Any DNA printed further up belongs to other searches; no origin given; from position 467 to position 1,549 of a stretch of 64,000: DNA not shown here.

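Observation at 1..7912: Type III CRISPR-Cas-like effector operon with no array in view and a three-gene Fic cassette spliced between its RAMP genes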

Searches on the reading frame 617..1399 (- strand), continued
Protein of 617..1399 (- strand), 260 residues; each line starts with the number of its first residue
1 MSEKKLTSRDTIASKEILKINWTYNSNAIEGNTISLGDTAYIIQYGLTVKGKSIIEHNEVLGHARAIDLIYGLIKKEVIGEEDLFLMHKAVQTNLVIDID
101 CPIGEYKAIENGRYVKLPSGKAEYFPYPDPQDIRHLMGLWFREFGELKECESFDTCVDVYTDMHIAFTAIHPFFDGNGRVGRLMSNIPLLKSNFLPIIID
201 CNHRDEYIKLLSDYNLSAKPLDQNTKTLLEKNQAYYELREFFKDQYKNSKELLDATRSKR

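Call 79: search_protein_families(library=padloc, proteins=[L023:4068-6302:+, L023:7268-9034:+, L023:9038-9901:+, L023:10782-12089:+, L023:12153-12800:+, L168:2283-3788:+, L168:4177-4803:+, L168:4808-5695:+, L168:5692-7008:+, L168:7885-9192:+], max_evalue=1e-8)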
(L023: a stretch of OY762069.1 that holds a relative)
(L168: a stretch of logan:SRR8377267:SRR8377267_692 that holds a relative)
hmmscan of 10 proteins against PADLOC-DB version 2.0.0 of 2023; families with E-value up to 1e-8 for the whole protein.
L023:4068-6302:+ (744 aa): 24 families
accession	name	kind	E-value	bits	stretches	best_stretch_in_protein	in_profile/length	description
PDLC01765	Cas3c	-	1.6e-223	742.1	1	14-732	9-600/612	-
PDLC01766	Cas3c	-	4e-209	695.3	1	17-730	326-999/1009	-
PDLC01759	Cas3b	-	4.4e-114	380.7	1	16-674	1-641/711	-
PDLC02082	Cas3b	-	6.1e-102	340.3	1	31-674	8-665/734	-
PDLC01763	Cas3b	-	2.2e-73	246.2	1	172-571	196-573/762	-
PDLC01758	Cas3b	-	1.9e-64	216.5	1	103-665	139-712/797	-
PDLC01710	Cas3a1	-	4.7e-59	198.6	1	218-574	194-560/745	Cas3_1_CAS-I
PDLC01764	Cas3b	-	6.8e-52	175.1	1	64-571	82-624/844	-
PDLC01762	Cas3b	-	1.9e-42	143.7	1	34-615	26-587/692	-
PDLC01761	Cas3b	-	1.1e-40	138.1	1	33-734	13-699/705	-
PDLC00938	Cas3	-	9.1e-39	131.7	1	256-592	6-355/358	CRISPR-associated helicase Cas3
PDLC01252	Cas3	-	9.7e-39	131.7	1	256-593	6-322/324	CAS-I; effector_G3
PDLC01757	Cas3b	-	1.5e-38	130.8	1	17-656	3-592/676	-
PDLC01254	Cas3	-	1.8e-34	117.4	1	28-189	3-161/164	CAS-I; effector_G3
PDLC00940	Cas3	-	1.5e-31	108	1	34-186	1-177/178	CRISPR-associated endonuclease Cas3-HD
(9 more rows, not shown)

L023:7268-9034:+ (588 aa): 4 families
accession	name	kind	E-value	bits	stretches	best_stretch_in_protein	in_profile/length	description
PDLC00970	Cas8c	-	6.3e-168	558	1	3-587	1-587/588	"CRISPR-associated protein Cas8c/Csd1, subtype I-C/DVULG"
PDLC01370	Cas8c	-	7.8e-168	557.5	1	3-582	1-537/537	CAS-I-C; effector_LS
PDLC01647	Cas8c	-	3.3e-158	525.8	1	6-581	1-525/525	CAS-I-C; effector_LS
PDLC01255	Cas8c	-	2.5e-154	513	1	1-587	1-527/527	CAS-I-C; effector_LS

L023:9038-9901:+ (287 aa): 8 families
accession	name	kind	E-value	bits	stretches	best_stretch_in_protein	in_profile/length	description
PDLC00958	Cas7c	-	2.2e-120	399.4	1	7-285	1-283/284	"CRISPR-associated protein Cas7/Csd2, subtype I-C/DVULG"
PDLC01302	Cas7c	-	2.2e-109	363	1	7-285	1-260/261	CAS-I-C; effector_G7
PDLC01614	Cas7b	-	2.5e-108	359.6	1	6-273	1-247/247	"CAS-I-B,CAS-I-C; effector_G7"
PDLC00964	Cas7b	-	4.4e-85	283.6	1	4-273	1-268/268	"CRISPR-associated protein, CT1132 family"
PDLC01253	Cas7c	-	2.5e-74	248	1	4-258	1-220/230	CAS-I-C; effector_G7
PDLC01461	Cas7c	-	2.4e-47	159.8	1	4-261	2-227/250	CAS-I-C; effector_G7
PDLC00963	Cas7b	-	5.6e-32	109.5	1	7-274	1-259/286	"CRISPR-associated protein Cas7/Csh2, subtype I-B/HMARI"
PDLC01303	Cas7b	-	1.7e-31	107.9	1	7-225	1-192/261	CAS-I-B; effector_G7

L023:10782-12089:+ (435 aa): 12 families
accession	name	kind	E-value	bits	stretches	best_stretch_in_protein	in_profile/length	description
PDLC02335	AbiLi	-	3.4e-94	313.6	1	8-432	46-289/326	AbiLi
PDLC02980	AriA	-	2.7e-35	120.8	1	60-379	2-304/304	-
PDLC04182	HEC-01A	-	1.9e-16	58.1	0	292-408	267-379/406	-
PDLC04426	PDC-M12A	-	1.8e-15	55.2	0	309-405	258-348/369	-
PDLC04176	HEC-01A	-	1.9e-12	45.2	0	60-131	26-98/371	-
PDLC04178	HEC-01A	-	5.9e-11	40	0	58-89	29-60/399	-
PDLC04392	PDC-M07A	-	1.6e-10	38.6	0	300-406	275-381/432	-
PDLC04175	HEC-01A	-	4.4e-10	37.1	0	54-86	22-54/363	-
PDLC04391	PDC-M07A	-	5.8e-10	36.7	0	329-406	301-379/412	-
PDLC04389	PDC-M07A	-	6.5e-10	36.6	0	331-407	325-402/443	-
PDLC04180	HEC-01A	-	8.7e-10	36.3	0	300-407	244-349/382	-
PDLC04177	HEC-01A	-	6.4e-09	33.3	0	54-134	23-105/393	-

L023:12153-12800:+ (215 aa): 15 families
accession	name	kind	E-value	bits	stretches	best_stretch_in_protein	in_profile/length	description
PDLC01773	Cas4c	-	1.4e-87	290.8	1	1-212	12-211/229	-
PDLC01774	Cas4c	-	4.4e-68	227.2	1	4-213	4-212/213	-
PDLC02034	Cas4d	-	2.9e-49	165.3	1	5-198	2-187/192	-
PDLC00943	Cas4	-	2.8e-46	155.7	1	11-193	3-180/180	CRISPR-associated protein Cas4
PDLC01611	Cas4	-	1.7e-38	130.4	1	11-193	2-158/158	"CAS-I,CAS-II,CAS-III,CAS-IV,CAS-V,CAS-VI; acquisition_associated"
PDLC00944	Cas4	-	9.4e-38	128.2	1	11-191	3-176/177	Cas4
PDLC01250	Cas4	-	1.2e-37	127.8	1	10-191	2-167/168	"CAS-I,CAS-II,CAS-III,CAS-IV,CAS-V,CAS-VI; acquisition_associated"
PDLC01447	Cas4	-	9.4e-32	108.7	1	8-194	4-160/161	"CAS-I,CAS-II,CAS-III,CAS-IV,CAS-V,CAS-VI; acquisition_associated"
PDLC01747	Cas1g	-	2.6e-31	106.8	1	11-200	3-185/523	-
PDLC01775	Cas4c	-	2.3e-23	80.9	1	94-196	10-113/131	-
PDLC02035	Cas4d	-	6.9e-22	75.9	1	6-195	3-178/196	-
PDLC02067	Cas1b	-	8.3e-21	72.4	1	13-195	2-178/533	-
PDLC02083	Cas4_II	-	1.1e-15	56.5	1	11-191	4-183/186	-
PDLC01771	Cas4b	-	3.4e-10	38.4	1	100-193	70-160/162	-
PDLC02087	Cas4b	-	7.5e-09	34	0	10-192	4-189/189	-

L168:2283-3788:+ (501 aa): 10 families
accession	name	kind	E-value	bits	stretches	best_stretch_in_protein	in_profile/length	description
PDLC01293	Cas10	-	2.6e-70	236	2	235-388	433-577/577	CAS-III; effector_LS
PDLC00916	Cas10a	-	8.4e-67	224.5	2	240-388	505-650/650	"CRISPR-associated protein Cas10/Csm1, subtype III-A/MTUBE"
PDLC01444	Cas10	-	1.6e-47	160.6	1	28-495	123-599/605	CAS-III; effector_LS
PDLC01739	Cas10a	-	7.9e-47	158.1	2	259-499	494-729/731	-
PDLC01292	Cas10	-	2.5e-21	74.6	1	130-396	148-386/387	CAS-III; effector_LS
PDLC01422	Cas10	-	8.2e-20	69.3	1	156-483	170-497/519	CAS-III; effector_LS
PDLC01529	Cas10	-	3.5e-15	54.2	1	29-412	3-345/370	CAS-III; effector_LS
PDLC02054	Cas10b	-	1.4e-13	48.5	1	178-398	185-410/537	-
PDLC00919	Cas10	-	1.4e-12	45.5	1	28-390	4-368/414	Cas10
PDLC00917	Cas10b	-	3.4e-11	40.8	1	268-388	361-510/510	"CRISPR-associated protein Cas10/Cmr2, subtype III-B"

L168:4177-4803:+ (208 aa): 16 families
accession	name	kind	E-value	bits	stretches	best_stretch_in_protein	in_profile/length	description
PDLC01014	Csm3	-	1.2e-59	199.9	1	6-205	5-203/203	CRISPR type III-A/MTUBE-associated RAMP protein Csm3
PDLC01297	Csm3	-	6.8e-59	197.1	1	6-206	4-186/198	"CAS-III-A,CAS-III-D; effector_G7"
PDLC01442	Csm3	-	5.1e-45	151.9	1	7-207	10-182/208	"CAS-III-A,CAS-III-D; effector_G7"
PDLC01017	Csm3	-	2.1e-42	143.6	1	7-207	11-217/257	Csm3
PDLC01296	Csm3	-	2.2e-18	65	1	6-207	5-188/192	"CAS-III-A,CAS-III-D; effector_G7"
PDLC01613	Csm3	-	3.7e-16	58.5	1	10-204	1-177/177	"CAS-III-A,CAS-III-D; effector_G7"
PDLC01016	Csm3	-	1.3e-15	56.3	1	11-204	3-189/189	Csm3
PDLC02111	Cas7_IIId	-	5.9e-15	53.1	1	7-205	12-175/417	-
PDLC01015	Csm3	-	1.4e-14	53.6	1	14-201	2-178/178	Csm3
PDLC01339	Csm3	-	5.3e-14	51.6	1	14-201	2-163/163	"CAS-III-A,CAS-III-D; effector_G7"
PDLC01724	typeIV_Cas7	-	5.1e-12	44.1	0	4-63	3-66/329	Csf2_0_IV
PDLC01295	Cmr4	-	1.1e-10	40.2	0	14-105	8-67/256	"CAS-III-B,CAS-III-C; effector_G7"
PDLC02117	Cas7_IIIg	-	1.4e-09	36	0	11-204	8-169/178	-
PDLC02115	Cas7_IIId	-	1.4e-09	35.7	1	6-205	5-174/486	-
PDLC00981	Cmr4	-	1.9e-09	35.9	0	15-60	9-52/283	CRISPR type III-B/RAMP module RAMP protein Cmr4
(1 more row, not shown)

L168:4808-5695:+ (295 aa): 5 families
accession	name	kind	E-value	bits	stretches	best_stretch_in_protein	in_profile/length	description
PDLC01494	Csm4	-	1.1e-91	305.4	1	1-291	1-294/297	"CAS-III-A,CAS-III-D; effector_G5"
PDLC01276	Csm4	-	1.6e-17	62.1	1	9-267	5-251/268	CAS-III-A; effector_G5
PDLC01018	Csm4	-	6e-17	60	1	9-259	5-275/302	CRISPR type III-A/MTUBE-associated RAMP protein Csm4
PDLC01450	Csm4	-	1e-15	56.1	1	17-291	13-261/263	CAS-III-A; effector_G5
PDLC01019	Csm4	-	3.7e-10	37.6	1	15-292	24-315/319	Csm4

L168:5692-7008:+ (438 aa): 5 families
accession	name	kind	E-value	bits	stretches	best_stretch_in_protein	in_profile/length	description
PDLC01571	Csm5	-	7.1e-19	66.2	1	6-149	2-141/339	"CAS-III-A,CAS-III-D; effector_G7"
PDLC01733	Csm5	-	1e-10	40.1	1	7-138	1-126/369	Csm5gr7_1_CAS-III-A-III-D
PDLC01440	Csm5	-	1.5e-10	39.3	1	7-139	1-119/322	"CAS-III-A,CAS-III-D; effector_G7"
PDLC01613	Csm3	-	1.2e-09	37.3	1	10-407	1-167/177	"CAS-III-A,CAS-III-D; effector_G7"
PDLC01021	Csm5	-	2.5e-09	35.3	1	7-137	1-127/373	Csm5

L168:7885-9192:+ (435 aa): 11 families
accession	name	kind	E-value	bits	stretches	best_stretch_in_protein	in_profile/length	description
PDLC01828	CARF2--CARF_HEPN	-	3.7e-121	403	1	4-429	1-394/394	-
PDLC01032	Csx1/Csm6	-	3.3e-37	126.7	1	5-425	4-372/412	CARF+HEPN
PDLC01621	Csx1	-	4e-23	80.6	1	94-399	77-338/340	CAS-III; associated_signaling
PDLC01345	Csx1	-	2.2e-22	78.1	1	7-307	3-262/267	CAS-III; associated_signaling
PDLC01824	CARF2--CARF_HEPN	-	2.2e-22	78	1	31-423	15-373/376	-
PDLC01843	CARF2--CARF_HEPN_CSX20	-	4.1e-22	76.8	1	94-416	95-373/498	-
PDLC01826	CARF2--CARF_HEPN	-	1.1e-11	42.6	1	98-411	123-380/393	-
PDLC01825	CARF2--CARF_HEPN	-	1.4e-10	38.7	0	96-359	116-335/382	-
PDLC01834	CARF2--CARF_HEPN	-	3.4e-10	37.3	1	97-378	129-393/404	-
PDLC01832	CARF2--CARF_HEPN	-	1.7e-09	35.5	1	97-409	90-394/416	-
PDLC01281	Csx1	-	2.1e-09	35.7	1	93-179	88-169/191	CAS-III; associated_signaling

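Call 88: search_protein_families(library=padloc, proteins=[L001:17910-18305:+], max_evalue=0.001)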
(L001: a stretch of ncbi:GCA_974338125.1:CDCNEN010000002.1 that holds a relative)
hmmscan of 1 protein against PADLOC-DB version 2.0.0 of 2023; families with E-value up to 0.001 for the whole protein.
L001:17910-18305:+ (132 aa): 19 families
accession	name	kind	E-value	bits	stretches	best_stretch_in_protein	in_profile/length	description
PDLC01136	RT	-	3e-29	100.3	1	10-131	3-125/263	RT (reverse transcriptase)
PDLC02063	Cas1_IIIb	-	4.9e-19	66.3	1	24-128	22-126/617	-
PDLC03766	Drt9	-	2.3e-15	54.4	1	29-129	55-152/488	DRT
PDLC03778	RT_UG39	-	2.3e-11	41.4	1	39-126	95-185/541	DRT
PDLC03756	RT_UG19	-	5.1e-11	40.4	1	9-106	3-102/562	DRT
PDLC03698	HEase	-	6.1e-11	39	1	20-129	264-374/834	homing endonuclease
PDLC03754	RT_UG17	-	1.2e-09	35.5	1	8-107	6-107/429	DRT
PDLC03759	RT_UG21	-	5e-09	33.4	1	37-108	29-99/503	DRT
PDLC03749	RT_UG13a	-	5.2e-08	30.3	1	32-119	40-127/589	DRT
PDLC03688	HEase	-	6.2e-08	29.8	1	46-123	65-143/599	homing endonuclease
PDLC03761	RT_UG23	-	3.8e-07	27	1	42-128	34-120/489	DRT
PDLC03786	RT_UG9_small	-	1.9e-05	21.7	1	43-118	42-116/541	DRT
PDLC03774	RT_UG35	-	0.00011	18.6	1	9-116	320-430/938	DRT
PDLC02944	RT_III-A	-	0.00043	17.5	1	67-123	72-126/597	-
PDLC03760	RT_UG22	-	0.00051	17.2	1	50-102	45-95/476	DRT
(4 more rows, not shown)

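Call 90: find_related_loci(query=A1, collection=viral_contigs, flank=5000)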
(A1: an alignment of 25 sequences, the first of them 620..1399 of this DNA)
Query A1 (260 aa) in viral_contigs; peptide patterns used: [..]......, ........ (x = any residue, [..] = any of these).
600 stretches matched a pattern, but none encodes a relative of the query by tblastn (E <= 1e-3).
